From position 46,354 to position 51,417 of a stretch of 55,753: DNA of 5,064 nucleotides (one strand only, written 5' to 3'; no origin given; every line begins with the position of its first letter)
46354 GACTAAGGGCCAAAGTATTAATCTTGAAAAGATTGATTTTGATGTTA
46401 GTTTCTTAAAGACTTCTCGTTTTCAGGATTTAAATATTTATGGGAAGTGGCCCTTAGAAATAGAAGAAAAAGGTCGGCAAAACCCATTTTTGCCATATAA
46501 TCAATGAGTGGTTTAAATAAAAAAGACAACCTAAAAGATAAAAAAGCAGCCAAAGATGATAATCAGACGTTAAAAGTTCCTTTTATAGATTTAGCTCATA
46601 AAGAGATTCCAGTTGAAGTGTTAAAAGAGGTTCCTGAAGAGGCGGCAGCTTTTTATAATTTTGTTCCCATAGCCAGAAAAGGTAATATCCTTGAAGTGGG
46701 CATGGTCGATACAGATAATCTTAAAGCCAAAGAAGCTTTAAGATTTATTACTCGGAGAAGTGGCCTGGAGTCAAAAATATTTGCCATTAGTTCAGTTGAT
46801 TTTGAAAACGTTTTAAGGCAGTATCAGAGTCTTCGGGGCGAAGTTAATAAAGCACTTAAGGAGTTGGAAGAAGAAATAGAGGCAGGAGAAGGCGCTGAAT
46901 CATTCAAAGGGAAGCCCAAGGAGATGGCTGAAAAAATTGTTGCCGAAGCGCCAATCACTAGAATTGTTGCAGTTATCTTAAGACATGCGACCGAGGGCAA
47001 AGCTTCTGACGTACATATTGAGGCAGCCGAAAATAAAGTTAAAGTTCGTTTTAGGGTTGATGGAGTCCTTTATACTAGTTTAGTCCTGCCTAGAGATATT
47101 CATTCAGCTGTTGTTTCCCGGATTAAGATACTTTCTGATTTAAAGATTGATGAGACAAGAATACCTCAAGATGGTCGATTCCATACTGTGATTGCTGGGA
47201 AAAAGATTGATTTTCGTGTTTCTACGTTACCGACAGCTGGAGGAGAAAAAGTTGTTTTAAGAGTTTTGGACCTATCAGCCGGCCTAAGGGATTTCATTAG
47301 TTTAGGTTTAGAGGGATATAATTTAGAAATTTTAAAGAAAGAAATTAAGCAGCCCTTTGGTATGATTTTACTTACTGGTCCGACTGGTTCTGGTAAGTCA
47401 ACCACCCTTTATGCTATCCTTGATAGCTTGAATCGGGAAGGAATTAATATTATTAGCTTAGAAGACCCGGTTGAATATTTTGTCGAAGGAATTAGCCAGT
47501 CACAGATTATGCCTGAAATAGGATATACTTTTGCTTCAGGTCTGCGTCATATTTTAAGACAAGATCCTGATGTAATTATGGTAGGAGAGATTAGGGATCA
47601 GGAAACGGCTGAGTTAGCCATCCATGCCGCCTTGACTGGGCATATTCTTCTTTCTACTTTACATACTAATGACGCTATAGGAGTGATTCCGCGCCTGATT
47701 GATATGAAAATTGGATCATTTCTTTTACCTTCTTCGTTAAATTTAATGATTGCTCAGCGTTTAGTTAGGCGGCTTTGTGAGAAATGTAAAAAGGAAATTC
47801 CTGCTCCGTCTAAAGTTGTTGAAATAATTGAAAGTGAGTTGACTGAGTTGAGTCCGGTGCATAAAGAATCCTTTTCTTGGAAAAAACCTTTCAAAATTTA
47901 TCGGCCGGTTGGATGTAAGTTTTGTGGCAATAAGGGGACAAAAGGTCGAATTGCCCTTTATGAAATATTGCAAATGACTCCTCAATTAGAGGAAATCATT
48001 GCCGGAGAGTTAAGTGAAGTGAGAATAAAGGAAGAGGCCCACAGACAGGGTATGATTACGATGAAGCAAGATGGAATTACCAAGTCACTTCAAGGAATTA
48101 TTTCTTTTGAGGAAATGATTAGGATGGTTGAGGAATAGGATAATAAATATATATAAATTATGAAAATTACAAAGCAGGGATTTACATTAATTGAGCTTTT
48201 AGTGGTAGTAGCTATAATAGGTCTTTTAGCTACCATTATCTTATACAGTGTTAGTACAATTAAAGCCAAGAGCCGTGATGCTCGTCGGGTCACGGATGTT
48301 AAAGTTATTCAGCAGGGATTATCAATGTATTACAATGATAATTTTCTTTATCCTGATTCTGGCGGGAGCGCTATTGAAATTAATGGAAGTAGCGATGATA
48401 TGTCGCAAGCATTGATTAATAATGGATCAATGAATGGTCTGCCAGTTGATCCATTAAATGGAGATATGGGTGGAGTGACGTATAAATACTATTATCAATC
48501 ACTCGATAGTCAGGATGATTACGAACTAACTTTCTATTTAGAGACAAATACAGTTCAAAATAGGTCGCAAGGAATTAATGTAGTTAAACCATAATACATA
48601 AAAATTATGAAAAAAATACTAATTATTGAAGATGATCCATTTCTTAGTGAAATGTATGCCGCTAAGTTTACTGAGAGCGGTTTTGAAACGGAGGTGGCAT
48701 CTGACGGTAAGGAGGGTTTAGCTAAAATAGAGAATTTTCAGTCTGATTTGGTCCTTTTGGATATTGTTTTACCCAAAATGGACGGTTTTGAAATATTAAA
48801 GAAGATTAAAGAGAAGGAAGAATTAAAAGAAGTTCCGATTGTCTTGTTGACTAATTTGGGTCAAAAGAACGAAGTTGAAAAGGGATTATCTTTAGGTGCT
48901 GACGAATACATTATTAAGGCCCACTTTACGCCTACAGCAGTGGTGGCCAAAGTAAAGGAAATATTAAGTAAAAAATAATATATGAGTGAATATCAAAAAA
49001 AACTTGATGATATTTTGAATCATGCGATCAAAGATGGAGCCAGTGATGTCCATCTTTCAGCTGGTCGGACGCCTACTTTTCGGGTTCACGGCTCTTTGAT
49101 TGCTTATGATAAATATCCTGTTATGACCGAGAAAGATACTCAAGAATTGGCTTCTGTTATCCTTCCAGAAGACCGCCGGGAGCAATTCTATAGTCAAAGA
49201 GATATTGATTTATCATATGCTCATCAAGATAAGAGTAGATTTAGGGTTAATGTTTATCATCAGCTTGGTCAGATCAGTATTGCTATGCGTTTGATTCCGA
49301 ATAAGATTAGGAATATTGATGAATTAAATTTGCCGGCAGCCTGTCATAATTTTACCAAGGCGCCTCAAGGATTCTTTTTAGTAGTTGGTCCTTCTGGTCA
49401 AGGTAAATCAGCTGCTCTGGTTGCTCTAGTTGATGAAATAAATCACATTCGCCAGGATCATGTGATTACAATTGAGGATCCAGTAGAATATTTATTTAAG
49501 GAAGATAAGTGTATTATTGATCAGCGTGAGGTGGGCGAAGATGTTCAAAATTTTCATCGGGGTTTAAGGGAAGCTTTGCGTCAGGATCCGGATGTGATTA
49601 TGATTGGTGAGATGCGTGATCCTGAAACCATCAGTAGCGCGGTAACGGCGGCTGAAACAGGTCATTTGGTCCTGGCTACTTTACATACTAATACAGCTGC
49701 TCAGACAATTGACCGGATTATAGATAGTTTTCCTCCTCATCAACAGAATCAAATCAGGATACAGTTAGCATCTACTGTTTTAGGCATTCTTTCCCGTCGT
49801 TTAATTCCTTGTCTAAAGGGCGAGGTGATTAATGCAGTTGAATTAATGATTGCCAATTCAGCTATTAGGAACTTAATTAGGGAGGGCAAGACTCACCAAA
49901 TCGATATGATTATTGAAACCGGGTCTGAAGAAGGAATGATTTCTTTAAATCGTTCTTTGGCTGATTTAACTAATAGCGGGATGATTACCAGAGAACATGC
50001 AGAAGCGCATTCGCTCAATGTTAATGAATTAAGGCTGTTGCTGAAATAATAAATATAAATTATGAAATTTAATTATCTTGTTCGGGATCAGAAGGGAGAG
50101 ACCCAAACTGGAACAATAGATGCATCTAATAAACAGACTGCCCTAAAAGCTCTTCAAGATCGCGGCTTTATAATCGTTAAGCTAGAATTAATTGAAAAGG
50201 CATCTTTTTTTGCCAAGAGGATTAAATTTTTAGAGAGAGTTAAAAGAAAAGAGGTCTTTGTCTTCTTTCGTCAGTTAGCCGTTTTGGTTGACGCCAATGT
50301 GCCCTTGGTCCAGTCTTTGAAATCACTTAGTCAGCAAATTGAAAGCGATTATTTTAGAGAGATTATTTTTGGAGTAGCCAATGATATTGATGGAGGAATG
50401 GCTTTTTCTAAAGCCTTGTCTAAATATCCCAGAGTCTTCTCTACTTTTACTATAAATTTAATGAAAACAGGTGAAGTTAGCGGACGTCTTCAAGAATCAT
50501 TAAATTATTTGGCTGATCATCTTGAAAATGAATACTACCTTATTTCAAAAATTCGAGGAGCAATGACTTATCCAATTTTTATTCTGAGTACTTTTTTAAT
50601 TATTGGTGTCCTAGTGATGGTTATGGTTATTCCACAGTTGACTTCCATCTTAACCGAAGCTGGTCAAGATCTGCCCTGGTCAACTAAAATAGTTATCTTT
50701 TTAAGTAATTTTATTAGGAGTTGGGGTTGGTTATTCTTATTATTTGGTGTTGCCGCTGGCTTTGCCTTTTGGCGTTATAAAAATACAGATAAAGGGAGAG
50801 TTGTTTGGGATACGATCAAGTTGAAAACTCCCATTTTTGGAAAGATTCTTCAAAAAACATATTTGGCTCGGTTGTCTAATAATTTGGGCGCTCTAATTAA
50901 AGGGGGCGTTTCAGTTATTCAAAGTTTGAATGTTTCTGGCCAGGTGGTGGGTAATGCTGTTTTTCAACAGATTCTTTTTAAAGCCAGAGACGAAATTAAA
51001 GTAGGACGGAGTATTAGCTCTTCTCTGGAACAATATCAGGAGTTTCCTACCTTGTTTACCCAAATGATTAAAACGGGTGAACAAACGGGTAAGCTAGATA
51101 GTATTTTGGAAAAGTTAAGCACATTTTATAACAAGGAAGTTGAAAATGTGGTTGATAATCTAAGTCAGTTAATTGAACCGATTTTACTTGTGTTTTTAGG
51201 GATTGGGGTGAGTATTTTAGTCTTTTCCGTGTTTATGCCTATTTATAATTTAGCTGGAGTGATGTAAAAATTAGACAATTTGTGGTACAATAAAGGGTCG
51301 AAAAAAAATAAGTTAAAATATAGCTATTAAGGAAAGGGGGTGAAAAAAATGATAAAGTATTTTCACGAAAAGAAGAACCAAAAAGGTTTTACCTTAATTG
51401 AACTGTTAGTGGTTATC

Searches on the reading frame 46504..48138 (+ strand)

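Call 9: search_protein_families(library=pfam, proteins=[window:46504-48138:+], max_evalue=0.001)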
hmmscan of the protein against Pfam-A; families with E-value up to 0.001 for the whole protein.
window:46504-48138:+ (544 aa): 6 families
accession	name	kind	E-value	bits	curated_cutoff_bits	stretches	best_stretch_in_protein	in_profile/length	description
PF00437.27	T2SSE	-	4.2e-126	421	24.9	1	148-540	5-370/370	Type II/IV secretion system protein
PF05157.20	MshEN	-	5.2e-13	49.2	23.1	1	24-112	2-88/90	MshEN domain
PF13191.12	AAA_16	-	2.2e-05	25.4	32.6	1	283-341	23-84/167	AAA ATPase domain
PF13401.12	AAA_22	-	0.00015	22.6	27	1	286-347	6-62/130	AAA domain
PF13555.12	AAA_29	-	0.00043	20.4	27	1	285-306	22-43/61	P-loop containing region of AAA domain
PF25199.1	nSTAND_NTPase5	-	0.00099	19.4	34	0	282-322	38-79/145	Novel STAND NTPase 5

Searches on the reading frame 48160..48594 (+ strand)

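Call 9: search_protein_families(library=pfam, proteins=[window:48160-48594:+], max_evalue=0.001)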
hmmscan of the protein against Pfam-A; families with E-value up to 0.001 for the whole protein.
window:48160-48594:+ (144 aa): 1 family
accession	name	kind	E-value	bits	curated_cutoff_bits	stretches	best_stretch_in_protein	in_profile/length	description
PF07963.17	N_methyl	-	1.9e-07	30.8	21.2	1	5-28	4-27/27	Prokaryotic N-terminal methylation motif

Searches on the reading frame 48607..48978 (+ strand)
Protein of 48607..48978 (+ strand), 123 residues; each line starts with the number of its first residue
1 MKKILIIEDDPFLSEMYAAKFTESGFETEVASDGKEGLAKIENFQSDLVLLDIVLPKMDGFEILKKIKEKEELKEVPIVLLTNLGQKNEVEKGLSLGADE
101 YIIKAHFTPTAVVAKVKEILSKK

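Call 9: search_protein_families(library=pfam, proteins=[window:48607-48978:+], max_evalue=0.001)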
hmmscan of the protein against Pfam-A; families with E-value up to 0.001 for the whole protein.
window:48607-48978:+ (123 aa): 1 family
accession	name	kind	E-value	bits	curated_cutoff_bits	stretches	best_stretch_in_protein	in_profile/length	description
PF00072.30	Response_reg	-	6e-25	88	30.2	1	4-114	1-108/111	Response regulator receiver domain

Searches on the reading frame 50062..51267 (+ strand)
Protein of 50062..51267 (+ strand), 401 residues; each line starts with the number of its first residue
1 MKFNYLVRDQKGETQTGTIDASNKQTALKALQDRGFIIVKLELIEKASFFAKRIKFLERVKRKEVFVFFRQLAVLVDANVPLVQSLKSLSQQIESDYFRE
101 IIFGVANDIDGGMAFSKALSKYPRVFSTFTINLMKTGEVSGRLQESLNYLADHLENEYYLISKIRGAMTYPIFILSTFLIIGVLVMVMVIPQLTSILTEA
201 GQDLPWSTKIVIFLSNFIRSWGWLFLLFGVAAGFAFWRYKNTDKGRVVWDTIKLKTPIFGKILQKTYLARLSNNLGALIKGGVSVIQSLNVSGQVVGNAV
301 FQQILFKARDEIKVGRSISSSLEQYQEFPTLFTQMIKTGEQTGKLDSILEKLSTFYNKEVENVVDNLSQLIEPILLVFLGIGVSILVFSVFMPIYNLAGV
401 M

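Call 9: search_protein_families(library=pfam, proteins=[window:50062-51267:+], max_evalue=0.001)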
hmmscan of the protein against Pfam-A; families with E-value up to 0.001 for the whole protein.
window:50062-51267:+ (401 aa): 1 family
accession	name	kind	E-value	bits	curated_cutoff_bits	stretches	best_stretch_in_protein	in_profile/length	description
PF00482.28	T2SSF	-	2.4e-58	196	25.2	2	68-191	1-125/125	Type II secretion system (T2SS), protein F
